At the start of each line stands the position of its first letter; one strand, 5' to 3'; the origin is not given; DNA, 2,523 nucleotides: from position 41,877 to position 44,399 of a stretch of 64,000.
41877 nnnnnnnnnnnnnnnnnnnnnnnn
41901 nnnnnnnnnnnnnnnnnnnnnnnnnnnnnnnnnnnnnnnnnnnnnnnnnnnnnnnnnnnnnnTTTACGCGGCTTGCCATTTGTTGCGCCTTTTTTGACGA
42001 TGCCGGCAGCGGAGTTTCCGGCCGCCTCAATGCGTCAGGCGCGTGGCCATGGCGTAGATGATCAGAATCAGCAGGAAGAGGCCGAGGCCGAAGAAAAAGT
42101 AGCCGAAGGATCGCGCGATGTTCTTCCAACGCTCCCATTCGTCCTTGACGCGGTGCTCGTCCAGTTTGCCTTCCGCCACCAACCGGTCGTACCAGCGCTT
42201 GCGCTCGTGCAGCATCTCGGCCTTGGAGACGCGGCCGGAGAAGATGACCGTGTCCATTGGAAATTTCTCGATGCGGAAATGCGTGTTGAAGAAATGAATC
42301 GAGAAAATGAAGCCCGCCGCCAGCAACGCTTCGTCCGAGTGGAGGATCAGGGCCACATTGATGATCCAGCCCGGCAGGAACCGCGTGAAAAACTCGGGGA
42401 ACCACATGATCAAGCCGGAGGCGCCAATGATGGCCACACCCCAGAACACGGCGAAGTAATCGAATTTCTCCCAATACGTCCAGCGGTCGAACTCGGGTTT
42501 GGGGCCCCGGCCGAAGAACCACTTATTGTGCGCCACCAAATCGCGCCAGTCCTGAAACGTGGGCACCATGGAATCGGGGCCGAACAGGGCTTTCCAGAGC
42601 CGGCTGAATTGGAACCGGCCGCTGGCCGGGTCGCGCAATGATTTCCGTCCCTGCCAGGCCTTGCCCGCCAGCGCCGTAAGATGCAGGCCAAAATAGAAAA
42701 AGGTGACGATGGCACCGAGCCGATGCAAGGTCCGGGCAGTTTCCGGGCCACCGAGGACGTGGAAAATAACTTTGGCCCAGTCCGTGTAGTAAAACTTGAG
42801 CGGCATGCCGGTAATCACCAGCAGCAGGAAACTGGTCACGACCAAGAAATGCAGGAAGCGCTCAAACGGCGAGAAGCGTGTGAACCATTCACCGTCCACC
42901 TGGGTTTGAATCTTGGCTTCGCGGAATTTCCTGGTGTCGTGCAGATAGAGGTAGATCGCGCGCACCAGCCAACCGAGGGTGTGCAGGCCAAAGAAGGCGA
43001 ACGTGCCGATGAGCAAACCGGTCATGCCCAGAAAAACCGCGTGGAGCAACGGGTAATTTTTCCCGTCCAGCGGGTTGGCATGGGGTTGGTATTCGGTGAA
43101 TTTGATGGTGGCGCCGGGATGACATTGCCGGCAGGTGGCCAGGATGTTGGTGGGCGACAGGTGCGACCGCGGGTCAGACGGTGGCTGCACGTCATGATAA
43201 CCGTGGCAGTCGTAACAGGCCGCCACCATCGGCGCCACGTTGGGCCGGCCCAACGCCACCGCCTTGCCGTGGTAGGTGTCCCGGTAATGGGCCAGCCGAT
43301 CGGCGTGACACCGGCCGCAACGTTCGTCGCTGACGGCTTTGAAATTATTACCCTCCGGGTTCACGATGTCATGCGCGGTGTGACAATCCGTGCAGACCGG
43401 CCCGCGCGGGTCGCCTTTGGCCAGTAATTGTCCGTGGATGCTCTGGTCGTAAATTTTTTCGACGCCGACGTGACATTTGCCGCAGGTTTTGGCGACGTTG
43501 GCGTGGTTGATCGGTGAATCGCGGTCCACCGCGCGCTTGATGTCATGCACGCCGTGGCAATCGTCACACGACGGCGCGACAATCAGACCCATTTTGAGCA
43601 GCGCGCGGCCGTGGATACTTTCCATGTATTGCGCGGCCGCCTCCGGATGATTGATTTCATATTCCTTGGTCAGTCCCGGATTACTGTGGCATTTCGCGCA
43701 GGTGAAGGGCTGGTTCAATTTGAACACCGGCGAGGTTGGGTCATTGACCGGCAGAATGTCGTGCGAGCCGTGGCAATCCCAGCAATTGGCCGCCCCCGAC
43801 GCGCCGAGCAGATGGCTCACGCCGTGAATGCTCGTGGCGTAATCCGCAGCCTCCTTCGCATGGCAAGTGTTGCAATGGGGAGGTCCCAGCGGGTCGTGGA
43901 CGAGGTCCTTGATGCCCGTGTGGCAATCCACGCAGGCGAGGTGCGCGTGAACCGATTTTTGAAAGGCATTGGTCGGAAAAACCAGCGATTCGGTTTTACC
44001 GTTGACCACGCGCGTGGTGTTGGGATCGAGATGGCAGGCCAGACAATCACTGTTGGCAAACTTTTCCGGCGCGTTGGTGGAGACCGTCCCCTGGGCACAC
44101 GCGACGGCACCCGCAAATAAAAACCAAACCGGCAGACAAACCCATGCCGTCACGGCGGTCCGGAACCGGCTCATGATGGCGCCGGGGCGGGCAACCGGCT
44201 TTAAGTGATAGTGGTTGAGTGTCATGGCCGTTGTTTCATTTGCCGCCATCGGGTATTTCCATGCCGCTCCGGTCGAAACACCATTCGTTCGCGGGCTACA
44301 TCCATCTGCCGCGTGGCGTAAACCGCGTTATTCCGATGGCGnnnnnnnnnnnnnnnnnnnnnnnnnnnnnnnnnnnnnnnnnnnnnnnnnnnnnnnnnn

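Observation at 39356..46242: Tandem CbcL-like multihaem-c/cytochrome-b fusions (11 and 9 haems) with a monohaem cytochrome c, a thioredoxin-fold protein and a REC-histidine kinase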

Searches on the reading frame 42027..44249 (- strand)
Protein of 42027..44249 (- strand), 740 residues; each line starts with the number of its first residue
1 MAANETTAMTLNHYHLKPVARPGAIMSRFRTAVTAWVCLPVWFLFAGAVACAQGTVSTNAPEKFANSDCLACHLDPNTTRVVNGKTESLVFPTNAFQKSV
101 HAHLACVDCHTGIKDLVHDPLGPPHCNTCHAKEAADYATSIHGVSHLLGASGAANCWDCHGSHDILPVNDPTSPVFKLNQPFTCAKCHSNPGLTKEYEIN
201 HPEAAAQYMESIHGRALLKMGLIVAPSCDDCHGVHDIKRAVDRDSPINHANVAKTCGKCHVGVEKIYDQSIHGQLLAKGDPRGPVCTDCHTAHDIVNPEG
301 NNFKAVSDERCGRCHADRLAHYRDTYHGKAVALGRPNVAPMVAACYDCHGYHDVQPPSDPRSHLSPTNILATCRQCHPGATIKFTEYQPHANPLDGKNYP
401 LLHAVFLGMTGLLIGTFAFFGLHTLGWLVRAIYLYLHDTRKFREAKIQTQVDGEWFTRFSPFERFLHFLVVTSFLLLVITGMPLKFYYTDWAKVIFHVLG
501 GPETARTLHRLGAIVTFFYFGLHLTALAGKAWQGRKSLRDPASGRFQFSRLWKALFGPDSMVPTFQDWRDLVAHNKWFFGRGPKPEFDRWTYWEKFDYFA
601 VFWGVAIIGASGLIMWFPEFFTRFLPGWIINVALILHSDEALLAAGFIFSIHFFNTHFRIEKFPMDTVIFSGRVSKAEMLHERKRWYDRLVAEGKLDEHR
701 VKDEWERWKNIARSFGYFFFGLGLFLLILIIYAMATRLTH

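Call 4: search_protein_families(library=pfam, proteins=[window:42027-44249:-], max_evalue=0.01)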
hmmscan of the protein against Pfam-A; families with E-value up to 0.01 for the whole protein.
window:42027-44249:- (740 aa): 7 families
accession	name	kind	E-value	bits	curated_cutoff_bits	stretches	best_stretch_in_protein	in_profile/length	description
PF14537.11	Cytochrom_c3_2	-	3.7e-13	50.2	25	3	285-377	8-78/79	Cytochrome c3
PF14522.11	Cytochrome_C7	-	8.3e-12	45.2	24.8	2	248-315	7-66/67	Cytochrome c7 and related cytochrome c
PF09699.15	Paired_CXXCH_1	-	4e-10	39.7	20.6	1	286-317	9-38/41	Doubled CXXCH motif (Paired_CXXCH_1)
PF01292.26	Ni_hydr_CYTB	-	3.7e-06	27.3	30.1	1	458-647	1-153/179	Prokaryotic cytochrome b561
PF02085.21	Cytochrom_CIII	-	5.5e-06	27.1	22.9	1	92-188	19-101/101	Class III cytochrome C family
PF03264.19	Cytochrom_NNT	-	6.6e-06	26.4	24.1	0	65-114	124-168/174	NapC/NirT cytochrome c family, N-terminal region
PF14358.11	DUF4405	-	0.0025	18.8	26.7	1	465-525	1-63/66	Domain of unknown function (DUF4405)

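Call 5: search_protein_families(library=ncbifam, proteins=[window:42027-44249:-], max_evalue=0.01)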
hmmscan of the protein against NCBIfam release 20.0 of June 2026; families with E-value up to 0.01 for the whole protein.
window:42027-44249:- (740 aa): 5 families
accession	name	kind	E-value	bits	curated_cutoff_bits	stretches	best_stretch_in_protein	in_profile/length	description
TIGR01583.1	formate-DH-gamm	equivalog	6.8e-11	42.5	115.85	2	457-520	3-63/204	formate dehydrogenase subunit gamma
NF007924.0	PRK10639.1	equivalog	1.8e-09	37.7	341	2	456-520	7-68/211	formate dehydrogenase cytochrome b556 subunit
NF007558.0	PRK10179.1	equivalog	0.00022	21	339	0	598-694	117-208/217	formate dehydrogenase-N subunit gamma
NF040967.1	cytc_ExtN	equivalog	0.0068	15.3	200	0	97-134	32-73/415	selenite/tellurite reduction operon c-type cytochrome ExtN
NF040968.1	FeS_ExtO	equivalog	0.0068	15.3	200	0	221-271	34-80/416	selenite/tellurite reduction operon b-type cytochrome iron-sulfur cluster-binding subunit ExtO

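Call 8: find_homologous_proteins(query=window:42027-44249:-)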
Query window:42027-44249:- (740 aa): 7972 proteins with E <= 0.001 among 8000 candidates; the best 120 are listed.
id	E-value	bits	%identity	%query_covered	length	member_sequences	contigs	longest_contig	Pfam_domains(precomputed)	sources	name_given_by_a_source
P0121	0.0e+0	1750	97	100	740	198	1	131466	PF09699.16,PF14537.12,PF01292.27,PF03264.20,PF02085.22,PF14522.12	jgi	jgi:cytochrome b subunit of formate dehydrogenase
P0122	0.0e+0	1493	85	98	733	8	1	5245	PF09699.16,PF14537.12,PF01292.27,PF03264.20,PF02085.22,PF14522.12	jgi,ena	-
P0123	0.0e+0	1466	85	95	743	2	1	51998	PF09699.16,PF14537.12,PF01292.27,PF03264.20,PF02085.22,PF14522.12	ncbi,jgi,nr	ncbi:MAG TPA: cytochrome c3 family protein [Candidatus Sulfopaludibacter sp.]|nr:cytochrome c3 famil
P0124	0.0e+0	1458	82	99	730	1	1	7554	PF09699.16,PF14537.12,PF03264.20,PF02085.22,PF14522.12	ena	-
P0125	0.0e+0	1444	84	94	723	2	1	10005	PF09699.16,PF14537.12,PF02085.22,PF14522.12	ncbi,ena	-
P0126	0.0e+0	1442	84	96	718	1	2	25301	PF09699.16,PF14537.12,PF01292.27,PF02085.22,PF14522.12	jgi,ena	-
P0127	0.0e+0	1440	85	92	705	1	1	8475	PF09699.16,PF14537.12,PF01292.27,PF02085.22,PF14522.12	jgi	jgi:cytochrome b subunit of formate dehydrogenase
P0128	0.0e+0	1433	81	95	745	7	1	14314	PF09699.16,PF14537.12,PF01292.27,PF03264.20,PF02085.22,PF14522.12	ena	-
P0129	0.0e+0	1430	84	92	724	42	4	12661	PF09699.16,PF14537.12,PF03264.20,PF02085.22,PF14522.12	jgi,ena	jgi:cytochrome b subunit of formate dehydrogenase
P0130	0.0e+0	1415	82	95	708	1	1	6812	PF09699.16,PF14537.12,PF01292.27,PF02085.22,PF14522.12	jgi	jgi:cytochrome b subunit of formate dehydrogenase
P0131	0.0e+0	1413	81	96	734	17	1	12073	PF09699.16,PF14537.12,PF01292.27,PF02085.22,PF14522.12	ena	-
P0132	0.0e+0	1409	79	99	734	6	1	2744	PF09699.16,PF14537.12,PF01292.27,PF03264.20,PF02085.22,PF14522.12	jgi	jgi:cytochrome b subunit of formate dehydrogenase/mono/diheme cytochrome c family protein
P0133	0.0e+0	1406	80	97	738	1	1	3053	PF09699.16,PF14537.12,PF01292.27,PF03264.20,PF14522.12,PF22113.2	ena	-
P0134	0.0e+0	1399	82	93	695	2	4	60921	PF09699.16,PF14537.12,PF01292.27,PF02085.22,PF14522.12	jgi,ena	jgi:cytochrome b subunit of formate dehydrogenase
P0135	0.0e+0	1398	80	95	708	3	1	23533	PF09699.16,PF14537.12,PF14522.12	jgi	-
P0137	0.0e+0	1392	79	97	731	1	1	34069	PF09699.16,PF14537.12,PF01292.27,PF14522.12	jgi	jgi:cytochrome b subunit of formate dehydrogenase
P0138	0.0e+0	1390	80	94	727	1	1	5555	PF09699.16,PF14537.12,PF01292.27,PF03264.20,PF02085.22,PF14522.12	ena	-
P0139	0.0e+0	1390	81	92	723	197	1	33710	PF09699.16,PF14537.12,PF01292.27,PF02085.22,PF14522.12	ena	-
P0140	0.0e+0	1388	81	93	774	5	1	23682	PF09699.16,PF14537.12,PF01292.27,PF14522.12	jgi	jgi:cytochrome b subunit of formate dehydrogenase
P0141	0.0e+0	1387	81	93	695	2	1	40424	PF09699.16,PF14537.12,PF01292.27,PF14522.12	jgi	jgi:cytochrome b subunit of formate dehydrogenase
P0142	0.0e+0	1385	78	97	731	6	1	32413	PF09699.16,PF14537.12,PF01292.27,PF14522.12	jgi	jgi:cytochrome b subunit of formate dehydrogenase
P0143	0.0e+0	1385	79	97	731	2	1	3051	PF09699.16,PF14537.12,PF01292.27,PF14522.12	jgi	jgi:cytochrome b subunit of formate dehydrogenase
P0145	0.0e+0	1384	80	92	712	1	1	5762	PF09699.16,PF14537.12,PF01292.27,PF02085.22,PF14522.12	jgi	-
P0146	0.0e+0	1382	81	92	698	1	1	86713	PF09699.16,PF14537.12,PF01292.27,PF02085.22,PF14522.12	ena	-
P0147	0.0e+0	1381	80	92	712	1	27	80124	PF09699.16,PF14537.12,PF01292.27,PF02085.22,PF14522.12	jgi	jgi:cytochrome b subunit of formate dehydrogenase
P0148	0.0e+0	1381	81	93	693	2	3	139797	PF09699.16,PF14537.12,PF01292.27,PF03264.20,PF02085.22,PF14522.12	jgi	jgi:cytochrome b subunit of formate dehydrogenase/nitrate/TMAO reductase-like tetraheme cytochrome c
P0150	0.0e+0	1380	79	94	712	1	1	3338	PF09699.16,PF14537.12,PF01292.27,PF14522.12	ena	-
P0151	0.0e+0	1379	80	92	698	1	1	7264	PF09699.16,PF14537.12,PF01292.27,PF02085.22,PF14522.12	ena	-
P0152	0.0e+0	1378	80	92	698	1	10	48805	PF09699.16,PF14537.12,PF01292.27,PF02085.22,PF14522.12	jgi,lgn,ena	-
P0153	0.0e+0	1378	80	92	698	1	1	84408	PF09699.16,PF14537.12,PF01292.27,PF02085.22,PF14522.12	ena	-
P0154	0.0e+0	1376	78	97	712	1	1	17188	PF09699.16,PF14537.12,PF01292.27,PF02085.22,PF14522.12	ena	-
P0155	0.0e+0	1374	79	95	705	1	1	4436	PF09699.16,PF14537.12,PF01292.27,PF02085.22,PF14522.12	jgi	jgi:cytochrome b subunit of formate dehydrogenase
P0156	0.0e+0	1373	79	94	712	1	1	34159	PF09699.16,PF14537.12,PF01292.27,PF14522.12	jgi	jgi:cytochrome b subunit of formate dehydrogenase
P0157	0.0e+0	1373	78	97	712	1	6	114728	PF09699.16,PF14537.12,PF01292.27,PF14522.12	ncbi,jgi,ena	-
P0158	0.0e+0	1373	79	94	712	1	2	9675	PF09699.16,PF14537.12,PF01292.27,PF02085.22,PF14522.12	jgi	jgi:cytochrome b subunit of formate dehydrogenase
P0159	0.0e+0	1373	79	94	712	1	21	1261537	PF09699.16,PF14537.12,PF01292.27,PF14522.12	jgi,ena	jgi:cytochrome b subunit of formate dehydrogenase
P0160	0.0e+0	1372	80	93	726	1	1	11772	PF09699.16,PF14537.12,PF01292.27,PF03264.20,PF02085.22,PF14522.12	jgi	jgi:cytochrome b subunit of formate dehydrogenase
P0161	0.0e+0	1371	78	97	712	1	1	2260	PF09699.16,PF14537.12,PF01292.27,PF02085.22,PF14522.12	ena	-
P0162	0.0e+0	1371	78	95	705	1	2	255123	PF09699.16,PF14537.12,PF01292.27,PF14522.12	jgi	jgi:cytochrome b subunit of formate dehydrogenase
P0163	0.0e+0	1371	78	94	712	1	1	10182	PF09699.16,PF14537.12,PF01292.27,PF02085.22,PF14522.12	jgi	jgi:cytochrome b subunit of formate dehydrogenase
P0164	0.0e+0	1370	79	94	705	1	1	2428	PF09699.16,PF14537.12,PF01292.27,PF02085.22,PF14522.12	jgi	jgi:cytochrome b subunit of formate dehydrogenase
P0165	0.0e+0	1369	80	92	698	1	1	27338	PF09699.16,PF14537.12,PF01292.27,PF02085.22,PF14522.12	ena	-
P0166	0.0e+0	1368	78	94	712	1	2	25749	PF09699.16,PF14537.12,PF01292.27,PF02085.22,PF14522.12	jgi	jgi:cytochrome b subunit of formate dehydrogenase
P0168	0.0e+0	1366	77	97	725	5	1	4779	PF09699.16,PF14537.12,PF01292.27,PF14522.12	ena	-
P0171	0.0e+0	1361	80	93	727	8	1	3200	PF09699.16,PF14537.12,PF01292.27,PF14522.12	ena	-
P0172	0.0e+0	1360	77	98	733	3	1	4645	PF09699.16,PF14537.12,PF01292.27,PF03264.20,PF02085.22,PF14522.12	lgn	-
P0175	0.0e+0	1359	80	93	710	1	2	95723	PF09699.16,PF14537.12,PF01292.27,PF02085.22,PF14522.12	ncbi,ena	-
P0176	0.0e+0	1359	79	93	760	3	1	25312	PF09699.16,PF14537.12,PF01292.27,PF14522.12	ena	-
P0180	0.0e+0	1357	77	95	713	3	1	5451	PF09699.16,PF14537.12,PF01292.27,PF02085.22,PF14522.12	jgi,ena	-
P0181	0.0e+0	1356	79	96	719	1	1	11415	PF09699.16,PF14537.12,PF01292.27,PF02085.22,PF14522.12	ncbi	-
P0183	0.0e+0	1355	80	92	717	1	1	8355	PF09699.16,PF14537.12,PF01292.27,PF02085.22,PF14522.12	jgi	jgi:cytochrome b subunit of formate dehydrogenase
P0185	0.0e+0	1354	80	92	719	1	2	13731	PF09699.16,PF14537.12,PF01292.27,PF14522.12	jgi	jgi:cytochrome b subunit of formate dehydrogenase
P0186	0.0e+0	1353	79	92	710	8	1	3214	PF09699.16,PF14537.12,PF01292.27,PF03264.20,PF02085.22,PF14522.12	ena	-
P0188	0.0e+0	1351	79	93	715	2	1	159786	PF09699.16,PF14537.12,PF01292.27,PF02085.22,PF14522.12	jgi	jgi:cytochrome b subunit of formate dehydrogenase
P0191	0.0e+0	1350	79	92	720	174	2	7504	PF09699.16,PF14537.12,PF01292.27,PF03264.20,PF14522.12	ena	-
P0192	0.0e+0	1350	83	89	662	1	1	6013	PF09699.16,PF14537.12,PF01292.27,PF14522.12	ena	-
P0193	0.0e+0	1348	79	94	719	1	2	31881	PF09699.16,PF14537.12,PF01292.27,PF02085.22,PF14522.12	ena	-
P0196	0.0e+0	1344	79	92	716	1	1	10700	PF09699.16,PF14537.12,PF01292.27,PF03264.20,PF02085.22,PF14522.12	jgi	jgi:cytochrome b subunit of formate dehydrogenase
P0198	0.0e+0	1342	79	91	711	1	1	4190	PF09699.16,PF14537.12,PF01292.27,PF03264.20,PF14522.12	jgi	jgi:cytochrome b subunit of formate dehydrogenase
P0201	0.0e+0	1341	78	92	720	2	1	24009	PF09699.16,PF14537.12,PF01292.27,PF03264.20,PF14522.12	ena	-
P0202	0.0e+0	1339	79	92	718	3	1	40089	PF09699.16,PF14537.12,PF01292.27,PF03264.20,PF14522.12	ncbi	ncbi:MAG TPA: hypothetical protein VIK53_13125 [Verrucomicrobiae bacterium]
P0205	0.0e+0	1337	78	92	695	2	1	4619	PF09699.16,PF14537.12,PF01292.27,PF03264.20,PF02085.22,PF14522.12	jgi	jgi:cytochrome b subunit of formate dehydrogenase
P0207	0.0e+0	1336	78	92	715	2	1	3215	PF09699.16,PF14537.12,PF01292.27,PF03264.20,PF14522.12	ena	-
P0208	0.0e+0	1336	77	95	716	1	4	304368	PF09699.16,PF14537.12,PF01292.27,PF03264.20,PF14522.12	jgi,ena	jgi:cytochrome b subunit of formate dehydrogenase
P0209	0.0e+0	1336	76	96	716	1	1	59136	PF09699.16,PF14537.12,PF01292.27,PF03264.20,PF14522.12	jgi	jgi:cytochrome b subunit of formate dehydrogenase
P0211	0.0e+0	1336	79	92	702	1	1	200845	PF09699.16,PF14537.12,PF01292.27,PF14522.12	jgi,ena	-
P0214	0.0e+0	1335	77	94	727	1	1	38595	PF09699.16,PF14537.12,PF01292.27,PF03264.20,PF14522.12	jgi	jgi:cytochrome b subunit of formate dehydrogenase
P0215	0.0e+0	1335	77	95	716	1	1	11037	PF09699.16,PF14537.12,PF01292.27,PF03264.20,PF14522.12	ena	-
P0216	0.0e+0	1334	78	93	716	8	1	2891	PF09699.16,PF14537.12,PF01292.27,PF03264.20,PF14522.12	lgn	-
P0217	0.0e+0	1333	77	95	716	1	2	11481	PF09699.16,PF14537.12,PF01292.27,PF03264.20,PF14522.12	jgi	jgi:cytochrome b subunit of formate dehydrogenase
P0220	0.0e+0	1332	78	91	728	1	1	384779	PF09699.16,PF14537.12,PF01292.27,PF14522.12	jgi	jgi:cytochrome b subunit of formate dehydrogenase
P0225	0.0e+0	1332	76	95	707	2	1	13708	PF09699.16,PF14537.12,PF01292.27,PF03264.20,PF02085.22,PF14522.12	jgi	jgi:cytochrome b subunit of formate dehydrogenase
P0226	0.0e+0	1331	77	98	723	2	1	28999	PF09699.16,PF14537.12,PF01292.27,PF14522.12,PF22113.2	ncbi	ncbi:MAG: hypothetical protein WBN22_14570 [Verrucomicrobiia bacterium]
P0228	0.0e+0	1331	78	93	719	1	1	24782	PF09699.16,PF14537.12,PF01292.27,PF03264.20,PF14522.12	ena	-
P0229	0.0e+0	1331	79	93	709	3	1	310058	PF09699.16,PF14537.12,PF01292.27,PF14522.12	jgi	jgi:cytochrome b subunit of formate dehydrogenase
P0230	0.0e+0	1331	78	92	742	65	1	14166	PF09699.16,PF14537.12,PF01292.27,PF03264.20,PF14522.12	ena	-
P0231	0.0e+0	1330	77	95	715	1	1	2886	PF09699.16,PF14537.12,PF01292.27,PF03264.20,PF14522.12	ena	-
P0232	0.0e+0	1330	78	93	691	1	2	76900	PF09699.16,PF14537.12,PF01292.27,PF03264.20,PF14522.12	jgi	jgi:cytochrome b subunit of formate dehydrogenase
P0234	0.0e+0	1328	76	96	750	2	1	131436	PF09699.16,PF14537.12,PF01292.27,PF14522.12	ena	-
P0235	0.0e+0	1327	76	93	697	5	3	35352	PF09699.16,PF14537.12,PF01292.27,PF14522.12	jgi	-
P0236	0.0e+0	1326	77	92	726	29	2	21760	PF09699.16,PF14537.12,PF01292.27,PF03264.20,PF14522.12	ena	-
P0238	0.0e+0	1325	76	96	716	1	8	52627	PF09699.16,PF14537.12,PF01292.27,PF03264.20,PF14522.12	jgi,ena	-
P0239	0.0e+0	1324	76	94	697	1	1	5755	PF09699.16,PF14537.12,PF01292.27,PF14522.12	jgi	jgi:cytochrome b subunit of formate dehydrogenase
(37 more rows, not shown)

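Call 11: find_encoding_contigs(protein=P0121, flank=10000, max_places=3)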
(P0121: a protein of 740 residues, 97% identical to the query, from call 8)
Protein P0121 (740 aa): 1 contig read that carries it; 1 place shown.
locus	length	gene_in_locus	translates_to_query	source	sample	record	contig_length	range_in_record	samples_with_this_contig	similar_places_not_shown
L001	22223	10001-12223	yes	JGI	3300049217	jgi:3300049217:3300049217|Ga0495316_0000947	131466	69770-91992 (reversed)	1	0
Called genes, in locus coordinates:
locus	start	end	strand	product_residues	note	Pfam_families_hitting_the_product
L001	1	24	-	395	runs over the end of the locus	PF08495:FIST, PF10442:FIST_C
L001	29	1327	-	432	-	PF00278:Orn_DAP_Arg_deC, PF01168:Ala_racemase_N (weak), PF02784:Orn_Arg_deC_N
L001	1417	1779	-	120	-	-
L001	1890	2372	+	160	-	-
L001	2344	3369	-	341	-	PF00494:SQS_PSY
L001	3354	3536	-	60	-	-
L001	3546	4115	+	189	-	-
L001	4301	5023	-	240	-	PF18780:HNH_repeat (faint), PF10544:T5orf172 (faint), PF13455:MUG113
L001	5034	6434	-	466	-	PF00206:Lyase_1, PF14698:ASL_C2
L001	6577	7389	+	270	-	-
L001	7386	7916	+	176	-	PF02464:CinA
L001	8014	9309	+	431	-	PF00072:Response_reg, PF00512:HisKA (faint), PF02518:HATPase_c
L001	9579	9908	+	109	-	PF00034:Cytochrom_C, PF13442:Cytochrome_CBB3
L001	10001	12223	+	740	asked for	PF14522:Cytochrome_C7 (faint), PF03264:Cytochrom_NNT (faint), PF09699:Paired_CXXCH_1 (faint), PF14537:Cytochrom_c3_2 (faint), PF02085:Cytochrom_CIII (weak), PF01292:Ni_hydr_CYTB (weak)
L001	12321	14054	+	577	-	PF09699:Paired_CXXCH_1 (faint), PF14522:Cytochrome_C7 (faint), PF14537:Cytochrom_c3_2 (faint), PF01292:Ni_hydr_CYTB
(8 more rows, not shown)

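Call 47: search_solved_structures(query=window:42027-44249:-, max_evalue=0.01, show_alignments=1)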
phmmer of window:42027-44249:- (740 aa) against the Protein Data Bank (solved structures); distinct sequences matched with E-value up to 0.01: 2.
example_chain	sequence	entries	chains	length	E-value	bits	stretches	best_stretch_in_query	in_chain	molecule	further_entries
6i5b_A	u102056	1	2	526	0.003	19.2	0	88-271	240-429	Uncharacterized protein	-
1kqf_C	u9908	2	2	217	0.0062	18.1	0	589-695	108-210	FORMATE DEHYDROGENASE, NITRATE-INDUCIBLE, CYTOCHROME B556(FDN) SUBUNIT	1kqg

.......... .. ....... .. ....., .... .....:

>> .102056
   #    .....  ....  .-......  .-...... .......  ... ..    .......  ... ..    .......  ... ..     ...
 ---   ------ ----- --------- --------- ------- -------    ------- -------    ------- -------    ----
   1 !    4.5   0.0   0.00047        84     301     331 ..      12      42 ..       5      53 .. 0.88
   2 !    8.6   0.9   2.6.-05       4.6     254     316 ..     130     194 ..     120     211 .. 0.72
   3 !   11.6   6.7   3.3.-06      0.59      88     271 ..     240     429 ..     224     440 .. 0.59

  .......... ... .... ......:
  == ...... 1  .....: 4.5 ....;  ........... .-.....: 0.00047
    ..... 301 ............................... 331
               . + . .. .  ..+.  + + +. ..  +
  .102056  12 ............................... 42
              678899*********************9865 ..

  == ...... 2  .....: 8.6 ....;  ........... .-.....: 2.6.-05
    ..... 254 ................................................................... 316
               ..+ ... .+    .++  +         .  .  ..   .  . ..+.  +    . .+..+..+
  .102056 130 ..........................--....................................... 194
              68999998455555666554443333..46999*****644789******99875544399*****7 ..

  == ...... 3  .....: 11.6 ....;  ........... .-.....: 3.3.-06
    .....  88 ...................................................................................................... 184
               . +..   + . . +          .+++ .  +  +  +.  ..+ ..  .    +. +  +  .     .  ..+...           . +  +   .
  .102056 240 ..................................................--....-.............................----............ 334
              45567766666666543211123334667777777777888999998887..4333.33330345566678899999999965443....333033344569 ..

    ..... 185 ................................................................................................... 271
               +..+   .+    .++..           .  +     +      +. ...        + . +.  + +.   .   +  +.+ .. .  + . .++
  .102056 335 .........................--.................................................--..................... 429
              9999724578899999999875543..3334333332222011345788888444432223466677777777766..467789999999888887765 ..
